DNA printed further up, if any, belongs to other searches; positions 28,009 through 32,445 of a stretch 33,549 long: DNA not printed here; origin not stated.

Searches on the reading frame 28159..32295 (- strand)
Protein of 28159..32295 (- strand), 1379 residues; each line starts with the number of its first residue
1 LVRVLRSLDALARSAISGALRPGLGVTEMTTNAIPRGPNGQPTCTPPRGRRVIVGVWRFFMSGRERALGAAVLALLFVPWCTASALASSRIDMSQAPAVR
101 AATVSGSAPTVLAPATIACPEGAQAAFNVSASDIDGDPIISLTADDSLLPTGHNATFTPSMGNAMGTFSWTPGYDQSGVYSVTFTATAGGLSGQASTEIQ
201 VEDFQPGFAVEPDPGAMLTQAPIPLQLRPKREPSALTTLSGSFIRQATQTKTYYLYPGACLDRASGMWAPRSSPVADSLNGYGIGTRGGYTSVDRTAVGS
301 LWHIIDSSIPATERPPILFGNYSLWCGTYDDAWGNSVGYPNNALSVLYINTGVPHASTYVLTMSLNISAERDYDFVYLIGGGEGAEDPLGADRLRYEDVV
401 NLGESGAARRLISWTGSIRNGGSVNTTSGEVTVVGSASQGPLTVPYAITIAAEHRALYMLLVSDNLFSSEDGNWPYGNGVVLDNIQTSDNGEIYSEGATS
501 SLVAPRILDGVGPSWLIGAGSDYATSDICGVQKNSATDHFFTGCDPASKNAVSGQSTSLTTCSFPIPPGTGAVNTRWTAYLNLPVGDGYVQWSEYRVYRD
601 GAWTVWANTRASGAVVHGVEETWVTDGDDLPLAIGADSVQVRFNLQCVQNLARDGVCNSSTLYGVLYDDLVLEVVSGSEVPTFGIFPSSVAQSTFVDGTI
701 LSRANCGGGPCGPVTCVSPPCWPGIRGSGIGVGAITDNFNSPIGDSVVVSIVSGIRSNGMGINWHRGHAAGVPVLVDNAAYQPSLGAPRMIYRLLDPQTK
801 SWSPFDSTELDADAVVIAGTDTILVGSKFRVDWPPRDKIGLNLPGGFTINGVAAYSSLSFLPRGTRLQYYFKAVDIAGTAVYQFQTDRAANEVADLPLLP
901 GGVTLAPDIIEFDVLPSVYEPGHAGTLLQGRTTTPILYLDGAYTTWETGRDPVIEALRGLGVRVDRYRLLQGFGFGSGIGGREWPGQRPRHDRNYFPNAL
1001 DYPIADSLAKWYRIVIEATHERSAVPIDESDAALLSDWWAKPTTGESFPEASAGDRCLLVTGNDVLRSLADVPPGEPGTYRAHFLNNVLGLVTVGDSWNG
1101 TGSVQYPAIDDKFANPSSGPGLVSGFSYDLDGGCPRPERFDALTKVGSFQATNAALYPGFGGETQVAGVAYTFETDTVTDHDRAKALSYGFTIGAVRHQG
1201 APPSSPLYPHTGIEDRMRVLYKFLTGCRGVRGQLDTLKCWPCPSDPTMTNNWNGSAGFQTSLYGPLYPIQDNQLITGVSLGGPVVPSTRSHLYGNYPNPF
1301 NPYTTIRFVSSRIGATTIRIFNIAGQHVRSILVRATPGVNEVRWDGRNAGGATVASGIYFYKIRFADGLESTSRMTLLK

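Call 11: search_protein_families(library=pfam, proteins=[window:28159-32295:-], max_evalue=0.01)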
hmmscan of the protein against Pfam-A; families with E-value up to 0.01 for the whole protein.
window:28159-32295:- (1379 aa): 5 families
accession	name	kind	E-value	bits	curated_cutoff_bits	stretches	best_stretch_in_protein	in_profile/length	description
PF13860.13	FlgD_ig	-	7.6e-08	32.7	27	1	1310-1363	19-73/79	FlgD Ig-like domain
PF17963.7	Big_9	-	1.6e-06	29.3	23.6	1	108-197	3-86/89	Bacterial Ig domain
PF05345.18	He_PIG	-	1.5e-05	25.8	24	1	108-201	1-95/96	Putative Ig domain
PF18962.6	Por_Secre_tail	-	7.9e-05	23.3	27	1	1296-1364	2-63/75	Secretion system C-terminal sorting domain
PF13585.12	CHU_C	-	0.00055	20.4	27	1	1304-1369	18-76/86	CHU_C Type IX secretion signal domain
